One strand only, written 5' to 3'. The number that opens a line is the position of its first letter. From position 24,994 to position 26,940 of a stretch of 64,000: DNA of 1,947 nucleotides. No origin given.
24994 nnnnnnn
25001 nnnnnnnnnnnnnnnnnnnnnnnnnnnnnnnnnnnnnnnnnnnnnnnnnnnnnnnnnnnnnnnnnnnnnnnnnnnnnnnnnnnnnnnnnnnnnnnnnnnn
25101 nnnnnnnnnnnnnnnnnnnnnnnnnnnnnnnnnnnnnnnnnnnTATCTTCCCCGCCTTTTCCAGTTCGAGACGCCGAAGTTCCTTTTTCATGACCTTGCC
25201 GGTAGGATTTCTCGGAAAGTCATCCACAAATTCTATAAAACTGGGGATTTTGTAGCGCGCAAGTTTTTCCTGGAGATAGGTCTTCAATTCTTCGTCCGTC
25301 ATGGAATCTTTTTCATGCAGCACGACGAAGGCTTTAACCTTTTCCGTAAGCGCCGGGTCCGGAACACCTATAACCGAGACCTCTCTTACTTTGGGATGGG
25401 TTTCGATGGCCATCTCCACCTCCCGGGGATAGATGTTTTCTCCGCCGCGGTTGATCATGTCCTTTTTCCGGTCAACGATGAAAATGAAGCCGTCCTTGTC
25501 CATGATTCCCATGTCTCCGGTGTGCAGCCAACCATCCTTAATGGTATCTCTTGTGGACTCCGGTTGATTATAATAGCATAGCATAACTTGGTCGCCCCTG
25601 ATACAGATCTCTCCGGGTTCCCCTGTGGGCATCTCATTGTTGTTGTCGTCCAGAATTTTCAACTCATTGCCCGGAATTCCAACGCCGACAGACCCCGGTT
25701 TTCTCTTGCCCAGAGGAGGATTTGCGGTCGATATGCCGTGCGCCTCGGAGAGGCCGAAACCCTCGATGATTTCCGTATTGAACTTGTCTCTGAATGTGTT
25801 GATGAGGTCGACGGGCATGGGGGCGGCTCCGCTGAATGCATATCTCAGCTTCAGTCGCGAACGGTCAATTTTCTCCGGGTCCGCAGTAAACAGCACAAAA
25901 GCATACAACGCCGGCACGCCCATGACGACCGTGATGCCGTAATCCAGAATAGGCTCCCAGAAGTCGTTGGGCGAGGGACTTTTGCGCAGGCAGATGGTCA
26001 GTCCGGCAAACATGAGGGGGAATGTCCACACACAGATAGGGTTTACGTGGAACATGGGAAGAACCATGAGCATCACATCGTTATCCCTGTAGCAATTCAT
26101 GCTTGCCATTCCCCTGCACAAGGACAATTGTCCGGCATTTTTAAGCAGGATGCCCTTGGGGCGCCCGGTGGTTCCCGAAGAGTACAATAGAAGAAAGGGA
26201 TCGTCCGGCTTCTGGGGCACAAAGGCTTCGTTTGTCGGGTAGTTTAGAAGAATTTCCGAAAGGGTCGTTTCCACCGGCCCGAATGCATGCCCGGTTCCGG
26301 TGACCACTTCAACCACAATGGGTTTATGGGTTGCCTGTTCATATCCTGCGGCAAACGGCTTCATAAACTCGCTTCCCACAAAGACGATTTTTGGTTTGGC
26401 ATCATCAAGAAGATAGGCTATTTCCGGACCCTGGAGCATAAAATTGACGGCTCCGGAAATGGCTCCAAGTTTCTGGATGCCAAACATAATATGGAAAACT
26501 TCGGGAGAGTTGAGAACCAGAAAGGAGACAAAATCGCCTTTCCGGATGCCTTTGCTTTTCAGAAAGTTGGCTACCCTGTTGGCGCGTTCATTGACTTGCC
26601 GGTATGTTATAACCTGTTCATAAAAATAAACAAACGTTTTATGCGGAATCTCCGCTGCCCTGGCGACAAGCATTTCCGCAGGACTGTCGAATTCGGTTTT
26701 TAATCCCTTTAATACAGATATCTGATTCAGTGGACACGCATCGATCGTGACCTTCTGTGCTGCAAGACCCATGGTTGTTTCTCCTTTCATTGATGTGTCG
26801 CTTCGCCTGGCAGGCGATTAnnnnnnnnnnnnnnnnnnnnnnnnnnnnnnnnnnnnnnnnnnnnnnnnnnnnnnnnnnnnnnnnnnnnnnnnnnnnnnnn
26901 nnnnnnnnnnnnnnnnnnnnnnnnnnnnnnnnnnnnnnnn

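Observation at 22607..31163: AbfD-type dehydratase duplicated at about 90 percent identity around an AraC regulator; possible 4-hydroxyacid/lactone catabolic module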

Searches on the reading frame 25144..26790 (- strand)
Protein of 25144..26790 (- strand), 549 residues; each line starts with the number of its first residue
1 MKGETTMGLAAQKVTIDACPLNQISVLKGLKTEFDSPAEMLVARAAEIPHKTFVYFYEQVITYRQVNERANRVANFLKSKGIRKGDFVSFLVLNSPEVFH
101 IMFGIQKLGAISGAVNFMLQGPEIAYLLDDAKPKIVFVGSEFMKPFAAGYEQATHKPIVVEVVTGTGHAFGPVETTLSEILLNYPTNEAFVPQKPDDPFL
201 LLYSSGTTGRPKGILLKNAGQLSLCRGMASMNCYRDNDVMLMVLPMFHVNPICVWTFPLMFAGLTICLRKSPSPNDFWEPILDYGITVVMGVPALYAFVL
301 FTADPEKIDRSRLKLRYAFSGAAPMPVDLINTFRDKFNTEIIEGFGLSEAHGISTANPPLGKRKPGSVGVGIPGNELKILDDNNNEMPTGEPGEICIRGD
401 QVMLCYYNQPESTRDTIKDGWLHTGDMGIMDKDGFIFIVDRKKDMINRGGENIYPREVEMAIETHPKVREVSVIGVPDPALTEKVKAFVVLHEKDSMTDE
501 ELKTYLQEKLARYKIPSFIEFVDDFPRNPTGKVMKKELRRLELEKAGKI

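Call 4: search_protein_families(library=pfam, proteins=[window:25144-26790:-])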
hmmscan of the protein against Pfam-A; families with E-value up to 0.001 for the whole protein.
window:25144-26790:- (549 aa): 2 families
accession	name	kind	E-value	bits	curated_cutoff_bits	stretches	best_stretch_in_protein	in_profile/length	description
PF00501.34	AMP-binding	-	9.4e-85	285.1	29.9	1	44-407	4-384/384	AMP-binding enzyme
PF13193.12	AMP-binding_C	-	4.3e-19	69.6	24.5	1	457-532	1-76/76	AMP-binding enzyme C-terminal domain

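Call 5: search_protein_families(library=ncbifam, proteins=[window:25144-26790:-])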
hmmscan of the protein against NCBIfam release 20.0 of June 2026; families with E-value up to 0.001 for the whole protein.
window:25144-26790:- (549 aa): 108 families (the best 25 are shown)
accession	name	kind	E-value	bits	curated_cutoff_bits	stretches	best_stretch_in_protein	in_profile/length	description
NF004837.0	PRK06187.1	subfamily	1.4e-144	482.2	476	1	39-540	12-520/531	long-chain-fatty-acid--CoA ligase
NF006182.0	PRK08316.1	subfamily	5e-110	368.4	663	1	40-540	16-515/523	fatty acyl-CoA synthetase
NF005307.0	PRK06839.1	equivalog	3.8e-100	335.9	748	1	43-541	10-492/496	o-succinylbenzoate--CoA ligase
NF004114.0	PRK05605.1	equivalog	1.4e-99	334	766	2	192-541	217-568/575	long-chain-fatty-acid--CoA ligase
NF005702.0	PRK07514.1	subfamily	7.1e-96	321.5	558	1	49-540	17-498/506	malonyl-CoA synthase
NF052269.1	Staph_lig_FadD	equivalog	9e-95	317.9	650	1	60-545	27-496/499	long-chain-fatty-acid--CoA ligase FadD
NF005801.1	PRK07656.1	equivalog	9.4e-94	314.8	657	1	40-539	6-500/500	FadD3 family acyl-CoA ligase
NF005714.0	PRK07529.1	subfamily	2.2e-91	307.1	632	1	58-545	61-579/640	acyl-CoA synthetase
NF004808.0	PRK06155.1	equivalog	3.8e-91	306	722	1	38-541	24-521/542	ATP-dependent acyl-CoA ligase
NF005857.1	PRK07786.1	exception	6.5e-91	305.4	733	1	45-540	19-510/513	fatty-acid--CoA ligase FadD5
NF006181.0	PRK08314.1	subfamily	2e-90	303.7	705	1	40-545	29-557/563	long-chain-fatty-acid--CoA ligase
NF005947.1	PRK08008.1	equivalog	5.7e-90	302.4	651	1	59-538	36-517/518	crotonobetaine/carnitine-CoA ligase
NF005220.0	PRK06710.1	equivalog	3.6e-86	289.5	1116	2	192-540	201-551/563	long-chain-fatty-acid--CoA ligase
NF005676.0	PRK07470.1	equivalog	3.8e-86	289.8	774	1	38-547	23-533/544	acyl-CoA synthetase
NF009233.0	PRK12583.1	subfamily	6.9e-86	288.8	832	2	194-545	199-553/558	fatty acid CoA ligase family protein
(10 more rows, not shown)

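Call 33: search_solved_structures(query=window:25144-26790:-, max_evalue=1e-40)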
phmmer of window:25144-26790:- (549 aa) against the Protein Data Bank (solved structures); distinct sequences matched with E-value up to 1e-40: 72 (the best 60 are shown).
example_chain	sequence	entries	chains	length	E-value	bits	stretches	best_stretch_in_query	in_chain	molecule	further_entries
3r44_A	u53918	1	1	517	9.4e-80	272.1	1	60-540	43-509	fatty acyl CoA synthetase FADD13 (FATTY-ACYL-CoA SYNTHETASE)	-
8weu_A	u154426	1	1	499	9.9e-75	255.5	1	42-540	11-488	Fatty-acyl-CoA synthase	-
8wev_A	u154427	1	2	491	1.5e-74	255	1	42-540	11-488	Feruloyl-CoA Synthetase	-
8r2q_A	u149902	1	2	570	3.5e-73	250.4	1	49-539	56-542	Probable fatty-acid-CoA ligase FadD5 (Fatty-acid-CoA synthetase) (Fatty-acid-CoA synthase)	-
3a9u_A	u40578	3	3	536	5.7e-68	233.2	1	60-540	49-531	4-coumarate--CoA ligase | 4-coumarate:CoA ligase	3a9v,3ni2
4gxq_A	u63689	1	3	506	1.9e-67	231.5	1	49-540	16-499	Malonyl CoA synthetase, Benzoate-CoA ligase Chimeric protein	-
5bsw_A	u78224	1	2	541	2.7e-67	231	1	58-540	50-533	4-coumarate--CoA ligase 2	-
5u95_A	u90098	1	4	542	2.8e-67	230.9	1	58-540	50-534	4-coumarate--CoA ligase 2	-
5bsm_A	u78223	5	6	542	5.3e-67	230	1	58-540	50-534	4-coumarate--CoA ligase 2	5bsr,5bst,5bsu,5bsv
4wv3_A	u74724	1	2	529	2e-66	228.1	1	49-540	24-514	Anthranilate-CoA ligase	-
5ie0_A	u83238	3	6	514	4.1e-66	227.1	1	61-545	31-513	Oxalate--CoA ligase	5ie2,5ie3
4gxr_A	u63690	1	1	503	2.7e-65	224.4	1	49-540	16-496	Malonyl CoA synthetase, Benzoate-CoA ligase Chimeric protein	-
4fuq_A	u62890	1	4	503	8.7e-65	222.7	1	49-540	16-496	Malonyl CoA synthetase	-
6qjz_A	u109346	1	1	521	3.4e-64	220.7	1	61-536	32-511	oxalyl CoA-synthetase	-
4fut_A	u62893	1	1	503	5.9e-64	219.9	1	49-540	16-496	Malonyl CoA synthetase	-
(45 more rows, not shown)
